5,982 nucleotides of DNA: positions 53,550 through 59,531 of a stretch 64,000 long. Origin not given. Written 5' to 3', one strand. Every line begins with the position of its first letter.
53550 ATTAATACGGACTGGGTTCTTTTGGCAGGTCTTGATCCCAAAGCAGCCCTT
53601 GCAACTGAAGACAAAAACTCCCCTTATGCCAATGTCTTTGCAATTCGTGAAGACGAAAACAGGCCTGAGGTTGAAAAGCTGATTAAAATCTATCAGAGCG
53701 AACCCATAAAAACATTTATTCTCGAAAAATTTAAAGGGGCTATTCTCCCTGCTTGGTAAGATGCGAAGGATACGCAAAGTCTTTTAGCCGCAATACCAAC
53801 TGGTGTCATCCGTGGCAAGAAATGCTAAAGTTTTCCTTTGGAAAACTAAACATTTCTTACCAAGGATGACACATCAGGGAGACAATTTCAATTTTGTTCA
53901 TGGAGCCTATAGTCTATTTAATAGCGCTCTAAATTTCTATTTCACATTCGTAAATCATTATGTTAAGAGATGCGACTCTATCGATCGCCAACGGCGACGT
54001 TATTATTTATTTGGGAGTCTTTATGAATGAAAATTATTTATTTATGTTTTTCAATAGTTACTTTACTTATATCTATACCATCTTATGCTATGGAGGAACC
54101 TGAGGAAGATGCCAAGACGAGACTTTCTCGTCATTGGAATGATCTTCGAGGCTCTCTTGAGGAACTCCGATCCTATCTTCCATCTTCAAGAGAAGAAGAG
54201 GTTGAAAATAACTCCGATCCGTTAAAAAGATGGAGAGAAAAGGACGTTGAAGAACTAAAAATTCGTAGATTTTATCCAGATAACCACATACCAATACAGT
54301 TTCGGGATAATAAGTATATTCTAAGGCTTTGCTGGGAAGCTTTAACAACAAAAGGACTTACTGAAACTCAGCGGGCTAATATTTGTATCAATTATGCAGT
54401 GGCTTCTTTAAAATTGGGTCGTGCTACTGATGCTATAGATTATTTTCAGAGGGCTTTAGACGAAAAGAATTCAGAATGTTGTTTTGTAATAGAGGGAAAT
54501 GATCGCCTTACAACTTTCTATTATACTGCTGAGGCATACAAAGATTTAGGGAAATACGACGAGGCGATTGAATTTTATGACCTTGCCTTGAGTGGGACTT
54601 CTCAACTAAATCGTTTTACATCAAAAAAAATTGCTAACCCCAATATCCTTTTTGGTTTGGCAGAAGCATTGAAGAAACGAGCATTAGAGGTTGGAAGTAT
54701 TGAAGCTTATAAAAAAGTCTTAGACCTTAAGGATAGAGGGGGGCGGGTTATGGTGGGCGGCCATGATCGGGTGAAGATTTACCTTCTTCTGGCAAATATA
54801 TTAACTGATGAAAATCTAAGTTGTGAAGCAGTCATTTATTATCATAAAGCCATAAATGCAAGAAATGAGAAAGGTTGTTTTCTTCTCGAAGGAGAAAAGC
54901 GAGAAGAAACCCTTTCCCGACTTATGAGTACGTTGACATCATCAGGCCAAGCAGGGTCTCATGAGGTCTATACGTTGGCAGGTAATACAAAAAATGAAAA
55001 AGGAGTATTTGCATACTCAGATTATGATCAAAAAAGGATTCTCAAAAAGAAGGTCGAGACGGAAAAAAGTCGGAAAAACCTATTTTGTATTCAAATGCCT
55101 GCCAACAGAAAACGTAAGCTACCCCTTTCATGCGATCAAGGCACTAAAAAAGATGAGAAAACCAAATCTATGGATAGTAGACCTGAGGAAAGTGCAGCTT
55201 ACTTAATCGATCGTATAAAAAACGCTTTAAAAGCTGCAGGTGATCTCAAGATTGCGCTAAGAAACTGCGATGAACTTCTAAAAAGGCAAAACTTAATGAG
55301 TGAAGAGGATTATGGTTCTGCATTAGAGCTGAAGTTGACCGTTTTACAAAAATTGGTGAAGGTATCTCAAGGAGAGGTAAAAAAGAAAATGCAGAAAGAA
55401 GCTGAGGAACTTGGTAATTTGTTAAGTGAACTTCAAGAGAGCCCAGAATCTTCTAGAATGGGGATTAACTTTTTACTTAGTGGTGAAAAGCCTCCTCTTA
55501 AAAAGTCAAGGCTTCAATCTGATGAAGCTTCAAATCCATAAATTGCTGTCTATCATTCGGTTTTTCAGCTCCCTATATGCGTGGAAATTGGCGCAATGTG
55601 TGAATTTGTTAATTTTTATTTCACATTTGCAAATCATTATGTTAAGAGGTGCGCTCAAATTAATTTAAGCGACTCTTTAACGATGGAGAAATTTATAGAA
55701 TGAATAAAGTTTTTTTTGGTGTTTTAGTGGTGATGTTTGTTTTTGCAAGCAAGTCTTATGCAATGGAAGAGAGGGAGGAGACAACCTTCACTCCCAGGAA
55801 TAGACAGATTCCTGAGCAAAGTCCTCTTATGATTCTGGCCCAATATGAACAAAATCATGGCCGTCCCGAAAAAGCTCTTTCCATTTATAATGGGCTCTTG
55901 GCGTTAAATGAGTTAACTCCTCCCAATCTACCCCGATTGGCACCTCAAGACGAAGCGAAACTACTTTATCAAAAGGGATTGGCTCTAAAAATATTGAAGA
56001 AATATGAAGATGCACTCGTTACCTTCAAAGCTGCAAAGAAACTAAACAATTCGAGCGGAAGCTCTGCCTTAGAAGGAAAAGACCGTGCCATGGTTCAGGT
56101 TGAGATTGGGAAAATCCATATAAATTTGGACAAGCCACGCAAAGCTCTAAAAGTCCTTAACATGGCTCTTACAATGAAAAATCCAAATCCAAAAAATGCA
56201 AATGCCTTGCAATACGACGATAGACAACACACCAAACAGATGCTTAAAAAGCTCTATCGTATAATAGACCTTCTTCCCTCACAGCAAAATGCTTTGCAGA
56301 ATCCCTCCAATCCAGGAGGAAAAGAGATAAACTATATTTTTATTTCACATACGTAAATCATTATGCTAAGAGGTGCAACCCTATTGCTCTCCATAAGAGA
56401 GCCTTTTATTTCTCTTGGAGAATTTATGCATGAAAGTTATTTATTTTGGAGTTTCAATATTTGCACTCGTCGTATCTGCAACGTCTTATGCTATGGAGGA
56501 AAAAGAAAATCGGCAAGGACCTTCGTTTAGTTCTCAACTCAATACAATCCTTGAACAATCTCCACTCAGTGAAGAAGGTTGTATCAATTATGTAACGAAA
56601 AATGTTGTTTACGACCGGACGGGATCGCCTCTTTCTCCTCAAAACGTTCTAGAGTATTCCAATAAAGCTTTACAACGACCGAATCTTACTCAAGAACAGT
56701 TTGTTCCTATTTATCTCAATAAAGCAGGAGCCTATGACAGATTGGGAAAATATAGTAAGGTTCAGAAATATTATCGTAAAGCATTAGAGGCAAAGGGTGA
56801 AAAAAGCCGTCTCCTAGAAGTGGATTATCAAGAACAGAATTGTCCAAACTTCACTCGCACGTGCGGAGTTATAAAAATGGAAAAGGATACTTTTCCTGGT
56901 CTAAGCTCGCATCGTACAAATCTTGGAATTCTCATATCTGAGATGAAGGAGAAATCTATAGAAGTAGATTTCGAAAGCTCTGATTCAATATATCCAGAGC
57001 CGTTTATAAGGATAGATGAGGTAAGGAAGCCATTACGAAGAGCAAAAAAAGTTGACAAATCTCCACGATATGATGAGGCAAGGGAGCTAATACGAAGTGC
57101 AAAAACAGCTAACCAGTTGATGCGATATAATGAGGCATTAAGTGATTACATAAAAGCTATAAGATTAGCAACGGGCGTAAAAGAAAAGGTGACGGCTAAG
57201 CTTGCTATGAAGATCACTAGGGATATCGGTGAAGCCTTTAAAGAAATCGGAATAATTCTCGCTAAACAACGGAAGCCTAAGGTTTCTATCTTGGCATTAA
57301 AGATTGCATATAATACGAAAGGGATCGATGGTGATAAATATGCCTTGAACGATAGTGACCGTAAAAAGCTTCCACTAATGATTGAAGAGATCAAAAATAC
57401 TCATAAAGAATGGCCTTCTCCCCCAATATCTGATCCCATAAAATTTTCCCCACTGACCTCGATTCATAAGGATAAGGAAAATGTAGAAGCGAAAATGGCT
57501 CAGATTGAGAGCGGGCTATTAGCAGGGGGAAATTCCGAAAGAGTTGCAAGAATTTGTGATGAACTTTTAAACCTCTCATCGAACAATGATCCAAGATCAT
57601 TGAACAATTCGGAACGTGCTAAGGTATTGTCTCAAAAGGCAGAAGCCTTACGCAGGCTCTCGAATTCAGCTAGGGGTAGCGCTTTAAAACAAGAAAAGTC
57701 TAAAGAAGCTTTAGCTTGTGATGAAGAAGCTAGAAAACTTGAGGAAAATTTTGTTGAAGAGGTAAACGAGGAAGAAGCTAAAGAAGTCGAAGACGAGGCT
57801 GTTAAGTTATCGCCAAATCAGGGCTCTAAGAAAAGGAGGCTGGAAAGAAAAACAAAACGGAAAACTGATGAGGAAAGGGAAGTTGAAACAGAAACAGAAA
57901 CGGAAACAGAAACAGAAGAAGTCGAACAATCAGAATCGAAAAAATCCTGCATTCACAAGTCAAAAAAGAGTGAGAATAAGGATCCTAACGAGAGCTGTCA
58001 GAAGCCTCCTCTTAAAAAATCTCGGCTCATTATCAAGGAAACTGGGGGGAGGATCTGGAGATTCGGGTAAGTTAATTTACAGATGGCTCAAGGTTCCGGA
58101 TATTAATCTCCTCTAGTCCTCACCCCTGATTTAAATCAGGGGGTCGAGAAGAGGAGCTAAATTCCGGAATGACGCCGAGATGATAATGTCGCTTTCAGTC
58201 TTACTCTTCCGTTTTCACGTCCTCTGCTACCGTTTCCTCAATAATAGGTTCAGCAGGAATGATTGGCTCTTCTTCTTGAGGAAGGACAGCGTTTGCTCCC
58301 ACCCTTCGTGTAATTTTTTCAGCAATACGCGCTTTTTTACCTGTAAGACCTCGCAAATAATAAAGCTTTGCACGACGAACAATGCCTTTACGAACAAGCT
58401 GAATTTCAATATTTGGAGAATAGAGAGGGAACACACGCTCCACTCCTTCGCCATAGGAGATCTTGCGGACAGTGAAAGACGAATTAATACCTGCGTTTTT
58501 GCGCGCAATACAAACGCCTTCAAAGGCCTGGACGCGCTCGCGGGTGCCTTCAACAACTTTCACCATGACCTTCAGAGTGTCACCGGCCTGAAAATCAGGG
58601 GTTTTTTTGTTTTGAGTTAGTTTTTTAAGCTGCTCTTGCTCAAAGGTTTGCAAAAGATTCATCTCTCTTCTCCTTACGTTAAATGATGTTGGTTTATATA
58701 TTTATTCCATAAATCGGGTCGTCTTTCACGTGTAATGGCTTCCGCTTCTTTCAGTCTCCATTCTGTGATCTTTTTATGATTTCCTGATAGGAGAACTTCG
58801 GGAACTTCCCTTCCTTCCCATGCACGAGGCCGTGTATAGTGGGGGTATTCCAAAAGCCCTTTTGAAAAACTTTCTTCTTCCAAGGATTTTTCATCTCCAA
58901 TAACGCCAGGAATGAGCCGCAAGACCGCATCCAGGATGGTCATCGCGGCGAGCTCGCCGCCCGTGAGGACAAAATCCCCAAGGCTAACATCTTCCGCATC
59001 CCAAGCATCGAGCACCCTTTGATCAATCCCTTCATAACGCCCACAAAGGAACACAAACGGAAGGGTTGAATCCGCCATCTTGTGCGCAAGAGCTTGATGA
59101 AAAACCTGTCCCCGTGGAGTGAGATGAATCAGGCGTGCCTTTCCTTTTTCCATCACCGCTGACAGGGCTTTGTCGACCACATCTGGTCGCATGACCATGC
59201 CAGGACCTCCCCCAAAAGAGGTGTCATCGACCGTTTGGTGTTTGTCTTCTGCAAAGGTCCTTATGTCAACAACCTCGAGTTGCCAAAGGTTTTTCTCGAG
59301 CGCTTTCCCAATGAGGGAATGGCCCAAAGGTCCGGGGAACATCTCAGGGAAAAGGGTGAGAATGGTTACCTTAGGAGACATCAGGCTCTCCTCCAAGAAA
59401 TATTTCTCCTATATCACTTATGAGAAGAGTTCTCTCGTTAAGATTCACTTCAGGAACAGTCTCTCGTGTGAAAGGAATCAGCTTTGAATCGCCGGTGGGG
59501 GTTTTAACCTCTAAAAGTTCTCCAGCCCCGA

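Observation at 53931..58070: Tandem array of three secreted TPR paralogues, each with the same ~40-nt upstream module; two share a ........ tail and NLS-like basic clusters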

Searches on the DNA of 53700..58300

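Call 43: search_rna_families(source=window, start=53700, end=58300, threshold=evalue, max_evalue=1)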
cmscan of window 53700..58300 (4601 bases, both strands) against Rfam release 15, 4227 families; matches with E-value up to 1: 1.
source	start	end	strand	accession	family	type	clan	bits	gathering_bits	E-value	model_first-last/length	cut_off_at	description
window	53801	53872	-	RF01901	mir-284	Gene; miRNA;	-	26.7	60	0.077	1-98/98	no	mir-284 microRNA precursor family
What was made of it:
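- On Known RNA families (Rfam 15): The only hit at E<=1 is a chance mir-284 match to the metQ-side hairpin (26.7 bits against a gathering score of 60) (call 43).
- No Rfam family matched (call 43). No Rfam match (call 43).
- Tried and rejected: Rfam: nothing relevant (call 43).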

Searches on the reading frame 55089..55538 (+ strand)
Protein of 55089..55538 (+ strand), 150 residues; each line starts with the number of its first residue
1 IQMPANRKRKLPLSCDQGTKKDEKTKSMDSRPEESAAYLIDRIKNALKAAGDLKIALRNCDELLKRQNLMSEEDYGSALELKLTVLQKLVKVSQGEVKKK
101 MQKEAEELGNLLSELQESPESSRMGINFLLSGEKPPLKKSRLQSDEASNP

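Call 90: search_solved_structures(query=A7, max_evalue=1)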
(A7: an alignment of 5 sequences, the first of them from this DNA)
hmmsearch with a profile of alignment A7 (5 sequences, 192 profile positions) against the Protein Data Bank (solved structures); distinct sequences matched with E-value up to 1: 3.
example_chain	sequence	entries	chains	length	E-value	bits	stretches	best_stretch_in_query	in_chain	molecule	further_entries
8eoz_B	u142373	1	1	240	0.0011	22.5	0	20-47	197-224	C3HR3_4r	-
3edt_B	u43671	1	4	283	0.56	13.6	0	86-139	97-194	Kinesin light chain 2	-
3ceq_A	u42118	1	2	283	0.58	13.6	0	86-139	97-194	Kinesin light chain 2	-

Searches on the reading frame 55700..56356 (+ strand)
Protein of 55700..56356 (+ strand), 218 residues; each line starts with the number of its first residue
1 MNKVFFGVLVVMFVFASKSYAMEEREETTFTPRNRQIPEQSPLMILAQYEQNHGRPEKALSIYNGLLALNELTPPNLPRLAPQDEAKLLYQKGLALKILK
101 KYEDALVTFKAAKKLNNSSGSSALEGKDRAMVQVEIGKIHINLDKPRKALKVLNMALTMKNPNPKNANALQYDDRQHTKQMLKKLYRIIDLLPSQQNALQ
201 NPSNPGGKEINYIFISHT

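Call 9: search_protein_families(library=pfam, proteins=[window:55700-56356:+], max_evalue=1)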
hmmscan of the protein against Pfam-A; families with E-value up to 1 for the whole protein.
window:55700-56356:+ (218 aa): 10 families
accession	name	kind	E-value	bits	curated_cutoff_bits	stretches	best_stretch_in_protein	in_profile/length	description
PF07719.23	TPR_2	-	1.3e-08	34.8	27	1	86-117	1-32/34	Tetratricopeptide repeat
PF00515.34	TPR_1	-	8.3e-08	32.2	27.8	1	86-116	1-31/34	Tetratricopeptide repeat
PF13428.12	TPR_14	-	8.6e-08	32.6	23.5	1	43-77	4-38/44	Tetratricopeptide repeat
PF13181.12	TPR_8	-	2.8e-06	27.5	25.7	1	86-117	1-32/34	Tetratricopeptide repeat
PF13424.12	TPR_12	-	0.00028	21.4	30.1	1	85-160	2-75/77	Tetratricopeptide repeat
PF25058.1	ARM_TT21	-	0.0079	16.6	27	1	92-160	13-87/155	Tetratricopeptide repeat protein 21 ARM repeat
PF13432.12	TPR_16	-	0.1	13.5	32.7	1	46-115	3-60/65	Tetratricopeptide repeat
PF25064.1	ARM_TT21_5th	-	0.11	13.2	27.8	1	82-123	68-108/117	TT21 fifth ARM repeats domain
PF18097.6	Vta1_C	-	0.16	12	26.3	1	169-184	17-32/38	Vta1 C-terminal domain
PF13431.12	TPR_17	-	0.48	11.3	24.4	0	85-106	12-33/34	Tetratricopeptide repeat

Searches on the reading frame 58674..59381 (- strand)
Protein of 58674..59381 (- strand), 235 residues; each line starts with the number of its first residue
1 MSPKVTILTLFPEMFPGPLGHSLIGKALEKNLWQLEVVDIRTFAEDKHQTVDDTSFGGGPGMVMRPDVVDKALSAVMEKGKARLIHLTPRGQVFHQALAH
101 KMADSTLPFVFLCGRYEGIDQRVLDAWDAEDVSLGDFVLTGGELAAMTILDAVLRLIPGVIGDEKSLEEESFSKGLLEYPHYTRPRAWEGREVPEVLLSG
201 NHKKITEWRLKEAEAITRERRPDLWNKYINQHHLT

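Call 32: find_related_loci(query=window:58674-59381:-, collection=genome_contigs, flank=10000)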
Query window:58674-59381:- (235 aa) in genome_contigs; peptide patterns used: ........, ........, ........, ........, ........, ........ (x = any residue, [..] = any of these).
93 stretches matched a pattern; 11 encode a relative of the query (tblastn E <= 1e-3); 11 distinct loci.
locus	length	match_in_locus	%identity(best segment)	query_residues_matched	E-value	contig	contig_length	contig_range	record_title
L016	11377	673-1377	91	1-235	9e-147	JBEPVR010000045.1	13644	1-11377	MAG: Alphaproteobacteria bacterium isolate 22E.semibin_refined.123 NODE_3927_length_13644_cov_6.706159:0-13644, whole ge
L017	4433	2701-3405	91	1-235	5e-149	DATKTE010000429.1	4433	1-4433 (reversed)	MAG TPA_asm: Alphaproteobacteria bacterium isolate SMAG_U14073 k141_1111027, whole genome shotgun sequence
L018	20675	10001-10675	61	5-231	2e-95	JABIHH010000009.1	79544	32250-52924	MAG: Rhodospirillaceae bacterium isolate SI053_bin63 k141_1384955, whole genome shotgun sequence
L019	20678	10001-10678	58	4-229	4e-90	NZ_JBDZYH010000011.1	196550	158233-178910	Roseibium sp. SCP14 contig00011, whole genome shotgun sequence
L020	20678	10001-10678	57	4-229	3e-88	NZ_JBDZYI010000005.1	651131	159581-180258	Roseibium sp. SCP15 contig00005, whole genome shotgun sequence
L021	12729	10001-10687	58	1-229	1e-86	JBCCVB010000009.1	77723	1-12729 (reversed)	MAG: Pseudomonadota bacterium isolate P01_E01_bin.28 k141_1137015_length_77723_cov_22.9224, whole genome shotgun sequenc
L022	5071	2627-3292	49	4-228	9e-71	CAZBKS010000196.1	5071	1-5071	MAG TPA_asm: uncultured Syntrophomonas sp. isolate binchicken_co190_338 genome assembly, contig: NODE_25224_length_5071_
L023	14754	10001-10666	48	4-228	2e-70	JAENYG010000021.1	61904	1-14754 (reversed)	MAG: Syntrophomonas sp. isolate B5_bin.5 B5_bin5_NODE_191_length_61904_cov_52.365341, whole genome shotgun sequence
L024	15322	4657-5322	49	4-228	4e-70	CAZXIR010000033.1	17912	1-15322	MAG TPA_asm: uncultured Syntrophomonas sp. isolate SRP192927_co10_6 genome assembly, contig: NODE_1970_length_17912_cov_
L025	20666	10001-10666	48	4-228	4e-70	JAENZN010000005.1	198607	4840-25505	MAG: Syntrophomonas sp. isolate BM5_bin.8 BM5_bin8_NODE_24_length_198607_cov_76.734644, whole genome shotgun sequence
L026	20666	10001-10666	49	4-228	2e-69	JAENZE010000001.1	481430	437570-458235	MAG: Syntrophomonas sp. isolate BL5_bin.17 BL5_bin17_NODE_8_length_481430_cov_83.269921, whole genome shotgun sequence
